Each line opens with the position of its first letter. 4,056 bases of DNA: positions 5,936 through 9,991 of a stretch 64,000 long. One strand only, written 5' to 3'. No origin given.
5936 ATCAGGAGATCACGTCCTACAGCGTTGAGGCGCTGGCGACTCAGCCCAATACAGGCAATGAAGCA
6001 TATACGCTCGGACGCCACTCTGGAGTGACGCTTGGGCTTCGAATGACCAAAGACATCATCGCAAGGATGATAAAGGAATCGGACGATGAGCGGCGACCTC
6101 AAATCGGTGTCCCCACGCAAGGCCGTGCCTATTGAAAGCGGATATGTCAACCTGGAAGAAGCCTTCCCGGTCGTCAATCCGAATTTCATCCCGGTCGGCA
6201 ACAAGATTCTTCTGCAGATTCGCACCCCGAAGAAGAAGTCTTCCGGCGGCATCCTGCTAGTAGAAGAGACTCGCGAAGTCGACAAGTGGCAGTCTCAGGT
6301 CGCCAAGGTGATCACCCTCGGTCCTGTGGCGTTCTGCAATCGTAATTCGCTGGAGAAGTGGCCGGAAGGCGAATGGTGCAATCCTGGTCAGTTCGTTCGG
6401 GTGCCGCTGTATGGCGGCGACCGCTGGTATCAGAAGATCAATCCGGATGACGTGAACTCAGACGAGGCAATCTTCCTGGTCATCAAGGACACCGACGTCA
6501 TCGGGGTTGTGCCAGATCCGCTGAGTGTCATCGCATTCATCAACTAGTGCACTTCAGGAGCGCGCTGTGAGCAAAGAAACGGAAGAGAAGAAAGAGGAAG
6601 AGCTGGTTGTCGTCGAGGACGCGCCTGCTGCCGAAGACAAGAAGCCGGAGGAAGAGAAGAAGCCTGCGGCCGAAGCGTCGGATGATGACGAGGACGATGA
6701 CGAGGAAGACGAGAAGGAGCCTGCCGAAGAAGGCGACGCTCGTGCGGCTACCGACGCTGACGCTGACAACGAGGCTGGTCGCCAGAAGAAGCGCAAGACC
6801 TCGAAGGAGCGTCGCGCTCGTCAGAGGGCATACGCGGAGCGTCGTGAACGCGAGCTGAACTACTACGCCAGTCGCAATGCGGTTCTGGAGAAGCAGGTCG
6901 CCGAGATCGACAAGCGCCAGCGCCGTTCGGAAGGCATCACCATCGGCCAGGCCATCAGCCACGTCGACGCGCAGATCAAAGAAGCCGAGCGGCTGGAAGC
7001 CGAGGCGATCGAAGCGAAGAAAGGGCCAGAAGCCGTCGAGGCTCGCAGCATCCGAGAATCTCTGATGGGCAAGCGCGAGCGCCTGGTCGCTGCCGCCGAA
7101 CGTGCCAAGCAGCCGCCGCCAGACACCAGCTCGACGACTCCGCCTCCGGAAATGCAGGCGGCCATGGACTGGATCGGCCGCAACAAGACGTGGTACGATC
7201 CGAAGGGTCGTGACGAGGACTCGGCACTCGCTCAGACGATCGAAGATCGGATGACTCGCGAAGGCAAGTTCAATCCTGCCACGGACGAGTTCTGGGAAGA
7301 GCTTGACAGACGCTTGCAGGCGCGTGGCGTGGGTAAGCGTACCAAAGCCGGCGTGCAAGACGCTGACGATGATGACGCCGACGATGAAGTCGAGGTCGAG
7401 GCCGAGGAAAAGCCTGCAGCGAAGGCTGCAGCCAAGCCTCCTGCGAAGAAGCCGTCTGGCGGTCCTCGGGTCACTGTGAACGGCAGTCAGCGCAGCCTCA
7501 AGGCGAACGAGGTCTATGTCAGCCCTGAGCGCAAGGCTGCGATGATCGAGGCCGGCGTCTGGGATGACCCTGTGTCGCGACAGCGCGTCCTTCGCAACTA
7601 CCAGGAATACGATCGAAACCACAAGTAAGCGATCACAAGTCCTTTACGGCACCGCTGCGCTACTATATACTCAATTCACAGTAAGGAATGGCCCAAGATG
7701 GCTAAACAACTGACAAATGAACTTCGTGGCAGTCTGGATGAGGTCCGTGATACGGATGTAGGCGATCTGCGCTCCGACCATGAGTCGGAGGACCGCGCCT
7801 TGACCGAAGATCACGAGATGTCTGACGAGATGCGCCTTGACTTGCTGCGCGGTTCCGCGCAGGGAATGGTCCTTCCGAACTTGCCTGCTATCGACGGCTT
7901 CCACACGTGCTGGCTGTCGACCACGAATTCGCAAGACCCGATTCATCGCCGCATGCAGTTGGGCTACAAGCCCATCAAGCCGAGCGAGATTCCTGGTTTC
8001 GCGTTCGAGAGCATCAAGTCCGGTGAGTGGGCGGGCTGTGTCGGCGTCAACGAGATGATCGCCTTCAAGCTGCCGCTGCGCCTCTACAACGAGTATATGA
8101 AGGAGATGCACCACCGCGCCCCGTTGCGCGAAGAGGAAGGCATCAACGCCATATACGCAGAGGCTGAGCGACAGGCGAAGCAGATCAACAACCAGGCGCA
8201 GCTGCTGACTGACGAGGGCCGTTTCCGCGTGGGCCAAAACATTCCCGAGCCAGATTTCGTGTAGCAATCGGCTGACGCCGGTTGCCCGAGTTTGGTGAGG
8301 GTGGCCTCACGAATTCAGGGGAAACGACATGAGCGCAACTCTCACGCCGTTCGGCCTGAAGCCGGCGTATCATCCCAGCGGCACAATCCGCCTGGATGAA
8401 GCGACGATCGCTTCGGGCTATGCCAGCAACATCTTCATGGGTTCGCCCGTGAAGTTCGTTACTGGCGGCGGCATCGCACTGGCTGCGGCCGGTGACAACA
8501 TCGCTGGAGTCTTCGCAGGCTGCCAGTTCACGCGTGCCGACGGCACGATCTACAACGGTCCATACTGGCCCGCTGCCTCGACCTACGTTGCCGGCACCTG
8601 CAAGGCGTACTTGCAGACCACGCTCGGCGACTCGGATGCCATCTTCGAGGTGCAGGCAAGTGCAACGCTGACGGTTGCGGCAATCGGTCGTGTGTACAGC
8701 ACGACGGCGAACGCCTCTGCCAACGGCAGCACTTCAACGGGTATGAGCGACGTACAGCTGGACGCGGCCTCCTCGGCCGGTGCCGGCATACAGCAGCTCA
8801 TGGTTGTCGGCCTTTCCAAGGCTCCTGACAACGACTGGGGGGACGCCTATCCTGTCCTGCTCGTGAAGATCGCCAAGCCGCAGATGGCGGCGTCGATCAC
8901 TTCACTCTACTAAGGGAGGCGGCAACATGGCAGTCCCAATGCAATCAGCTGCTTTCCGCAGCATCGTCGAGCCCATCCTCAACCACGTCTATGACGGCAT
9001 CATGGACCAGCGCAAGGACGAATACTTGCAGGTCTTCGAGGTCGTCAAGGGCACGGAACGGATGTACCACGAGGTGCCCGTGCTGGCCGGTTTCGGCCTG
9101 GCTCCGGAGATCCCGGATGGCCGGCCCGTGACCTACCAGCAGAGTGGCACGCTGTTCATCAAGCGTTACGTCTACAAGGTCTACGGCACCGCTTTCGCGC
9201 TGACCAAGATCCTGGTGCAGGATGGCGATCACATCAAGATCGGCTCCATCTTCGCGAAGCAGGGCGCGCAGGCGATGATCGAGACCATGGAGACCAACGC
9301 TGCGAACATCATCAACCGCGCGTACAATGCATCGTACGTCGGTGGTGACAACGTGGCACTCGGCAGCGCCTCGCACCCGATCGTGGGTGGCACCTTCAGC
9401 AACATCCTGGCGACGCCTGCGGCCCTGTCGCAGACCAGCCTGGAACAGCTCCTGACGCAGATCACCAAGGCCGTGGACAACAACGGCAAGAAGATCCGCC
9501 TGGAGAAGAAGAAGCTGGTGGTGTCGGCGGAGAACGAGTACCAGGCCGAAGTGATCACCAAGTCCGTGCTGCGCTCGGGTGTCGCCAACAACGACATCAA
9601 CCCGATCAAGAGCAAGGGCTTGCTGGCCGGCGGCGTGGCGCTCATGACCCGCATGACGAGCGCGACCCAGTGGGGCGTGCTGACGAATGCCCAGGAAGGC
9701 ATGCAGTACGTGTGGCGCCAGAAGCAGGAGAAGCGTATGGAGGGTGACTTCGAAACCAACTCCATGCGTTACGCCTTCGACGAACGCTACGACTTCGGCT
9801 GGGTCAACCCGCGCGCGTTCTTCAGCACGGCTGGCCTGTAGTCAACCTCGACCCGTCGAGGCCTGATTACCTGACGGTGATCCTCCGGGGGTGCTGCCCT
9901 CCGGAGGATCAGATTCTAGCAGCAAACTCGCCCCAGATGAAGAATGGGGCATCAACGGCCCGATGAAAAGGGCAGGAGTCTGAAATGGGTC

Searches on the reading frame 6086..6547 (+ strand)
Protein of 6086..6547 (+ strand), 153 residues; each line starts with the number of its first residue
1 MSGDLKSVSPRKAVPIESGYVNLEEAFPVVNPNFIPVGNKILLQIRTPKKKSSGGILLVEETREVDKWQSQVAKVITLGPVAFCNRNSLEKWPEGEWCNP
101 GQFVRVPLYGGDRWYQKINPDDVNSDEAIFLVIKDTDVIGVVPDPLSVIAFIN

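Call 86: search_protein_families(library=pfam, max_evalue=0.01, proteins=[window:6086-6547:+])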
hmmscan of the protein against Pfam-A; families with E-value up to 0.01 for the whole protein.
window:6086-6547:+ (153 aa): 1 family
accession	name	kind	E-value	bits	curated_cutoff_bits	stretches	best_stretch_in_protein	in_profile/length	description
PF00166.26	Cpn10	-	4e-06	27.2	21.1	1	34-81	2-45/93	Chaperonin 10 Kd subunit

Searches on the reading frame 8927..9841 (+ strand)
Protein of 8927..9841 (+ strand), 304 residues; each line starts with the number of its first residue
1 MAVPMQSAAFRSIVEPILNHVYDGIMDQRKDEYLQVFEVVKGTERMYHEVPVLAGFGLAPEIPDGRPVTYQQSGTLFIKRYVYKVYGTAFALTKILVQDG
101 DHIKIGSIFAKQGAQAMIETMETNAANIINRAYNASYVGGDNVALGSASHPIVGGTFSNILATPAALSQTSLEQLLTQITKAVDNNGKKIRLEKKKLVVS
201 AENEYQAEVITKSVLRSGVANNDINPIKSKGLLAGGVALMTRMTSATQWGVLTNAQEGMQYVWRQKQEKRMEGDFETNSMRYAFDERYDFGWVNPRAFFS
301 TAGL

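Call 55: find_homologous_proteins(query=window:8927-9841:+, max_evalue=1e-60)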
Query window:8927-9841:+ (304 aa): 5213 proteins with E <= 1e-60 among 7635 candidates; the best 120 are listed.
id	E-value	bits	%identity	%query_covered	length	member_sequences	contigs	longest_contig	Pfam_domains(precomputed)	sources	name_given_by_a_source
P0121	1.7e-197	672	100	100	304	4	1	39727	PF25209.3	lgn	-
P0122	1.0e-185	634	92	100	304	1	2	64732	PF25209.3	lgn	-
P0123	7.3e-146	503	75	100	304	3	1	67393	PF25209.3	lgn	-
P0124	6.7e-145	500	74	100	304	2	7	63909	PF25209.3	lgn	-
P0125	3.8e-143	494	73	100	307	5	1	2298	PF25209.3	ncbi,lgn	-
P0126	6.3e-141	487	73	100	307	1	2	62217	PF25209.3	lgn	-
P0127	1.2e-136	473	71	100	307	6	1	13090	PF25209.3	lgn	-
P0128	3.5e-131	455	68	100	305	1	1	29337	PF25209.3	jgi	-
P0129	6.1e-129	447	66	100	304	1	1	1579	PF25209.3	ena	-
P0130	5.9e-128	444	68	98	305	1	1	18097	PF25209.3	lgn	-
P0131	1.1e-127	443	67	100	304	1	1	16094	PF25209.3,PF10124.16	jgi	jgi:hypothetical protein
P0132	3.1e-127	442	66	100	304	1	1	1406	PF25209.3,PF10124.16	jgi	-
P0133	1.5e-126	439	66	100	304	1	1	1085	PF25209.3,PF10124.16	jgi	jgi:hypothetical protein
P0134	4.9e-126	438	65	100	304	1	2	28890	PF25209.3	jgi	jgi:hypothetical protein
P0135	7.4e-126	437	66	100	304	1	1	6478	PF25209.3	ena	-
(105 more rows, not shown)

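Call 57: find_encoding_contigs(protein=P0122, flank=10000, max_places=2)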
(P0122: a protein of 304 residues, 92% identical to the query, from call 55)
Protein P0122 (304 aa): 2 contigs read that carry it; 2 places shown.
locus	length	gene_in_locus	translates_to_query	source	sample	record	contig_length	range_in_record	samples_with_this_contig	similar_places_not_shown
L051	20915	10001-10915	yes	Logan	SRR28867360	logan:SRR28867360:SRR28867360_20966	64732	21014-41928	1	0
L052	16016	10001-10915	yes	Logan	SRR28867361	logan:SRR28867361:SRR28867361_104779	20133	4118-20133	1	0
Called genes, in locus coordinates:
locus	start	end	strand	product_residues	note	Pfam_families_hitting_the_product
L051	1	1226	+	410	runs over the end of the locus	-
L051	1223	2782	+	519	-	PF03237:Terminase_6N, PF17289:Terminase_6C (weak)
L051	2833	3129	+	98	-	-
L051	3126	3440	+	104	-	PF13876:Phage_gp49_66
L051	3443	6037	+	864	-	-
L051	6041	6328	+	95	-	PF11195:Tad2-like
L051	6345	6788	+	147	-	-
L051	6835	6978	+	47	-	-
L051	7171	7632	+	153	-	-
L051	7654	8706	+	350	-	-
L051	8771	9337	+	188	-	-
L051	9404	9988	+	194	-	-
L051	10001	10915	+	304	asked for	PF25209:Phage_capsid_4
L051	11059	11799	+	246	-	-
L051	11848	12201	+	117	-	-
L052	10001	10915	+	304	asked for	PF25209:Phage_capsid_4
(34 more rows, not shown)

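Call 71: find_encoding_contigs(protein=P0123, flank=10000, max_places=1)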
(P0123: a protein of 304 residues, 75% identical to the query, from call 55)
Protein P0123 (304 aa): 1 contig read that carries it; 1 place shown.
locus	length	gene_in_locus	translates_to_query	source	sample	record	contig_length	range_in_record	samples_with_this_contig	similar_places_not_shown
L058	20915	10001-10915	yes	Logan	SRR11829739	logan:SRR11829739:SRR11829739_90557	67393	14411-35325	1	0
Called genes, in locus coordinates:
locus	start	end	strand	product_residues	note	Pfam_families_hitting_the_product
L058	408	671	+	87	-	-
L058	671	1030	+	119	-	-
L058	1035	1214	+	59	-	-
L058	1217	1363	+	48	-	-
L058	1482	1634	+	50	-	-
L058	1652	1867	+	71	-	-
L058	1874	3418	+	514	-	PF03237:Terminase_6N, PF17289:Terminase_6C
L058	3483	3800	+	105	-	PF13876:Phage_gp49_66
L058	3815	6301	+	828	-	-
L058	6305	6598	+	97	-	PF11195:Tad2-like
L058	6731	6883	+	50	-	-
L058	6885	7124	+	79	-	-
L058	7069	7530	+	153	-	PF00166:Cpn10 (weak)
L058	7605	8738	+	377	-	-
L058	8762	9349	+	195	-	-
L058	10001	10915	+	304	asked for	PF25209:Phage_capsid_4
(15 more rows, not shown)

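Call 72: find_encoding_contigs(protein=P0124, flank=10000, max_places=1)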
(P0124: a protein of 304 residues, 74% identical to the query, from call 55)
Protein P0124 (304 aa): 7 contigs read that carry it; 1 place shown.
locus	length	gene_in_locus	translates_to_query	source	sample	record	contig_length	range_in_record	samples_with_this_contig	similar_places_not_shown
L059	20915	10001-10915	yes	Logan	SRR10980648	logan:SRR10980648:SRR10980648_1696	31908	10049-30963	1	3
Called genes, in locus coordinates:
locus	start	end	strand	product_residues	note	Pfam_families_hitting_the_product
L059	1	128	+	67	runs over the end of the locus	-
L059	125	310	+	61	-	-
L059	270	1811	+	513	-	PF03237:Terminase_6N, PF17289:Terminase_6C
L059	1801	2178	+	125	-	PF02026:RyR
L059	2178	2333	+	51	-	-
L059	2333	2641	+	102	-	-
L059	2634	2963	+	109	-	PF13876:Phage_gp49_66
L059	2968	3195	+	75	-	-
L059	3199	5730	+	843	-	-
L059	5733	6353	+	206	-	-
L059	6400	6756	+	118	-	-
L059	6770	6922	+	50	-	-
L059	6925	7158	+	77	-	-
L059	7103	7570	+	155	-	PF00166:Cpn10 (weak)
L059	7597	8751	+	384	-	-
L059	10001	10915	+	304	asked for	PF25209:Phage_capsid_4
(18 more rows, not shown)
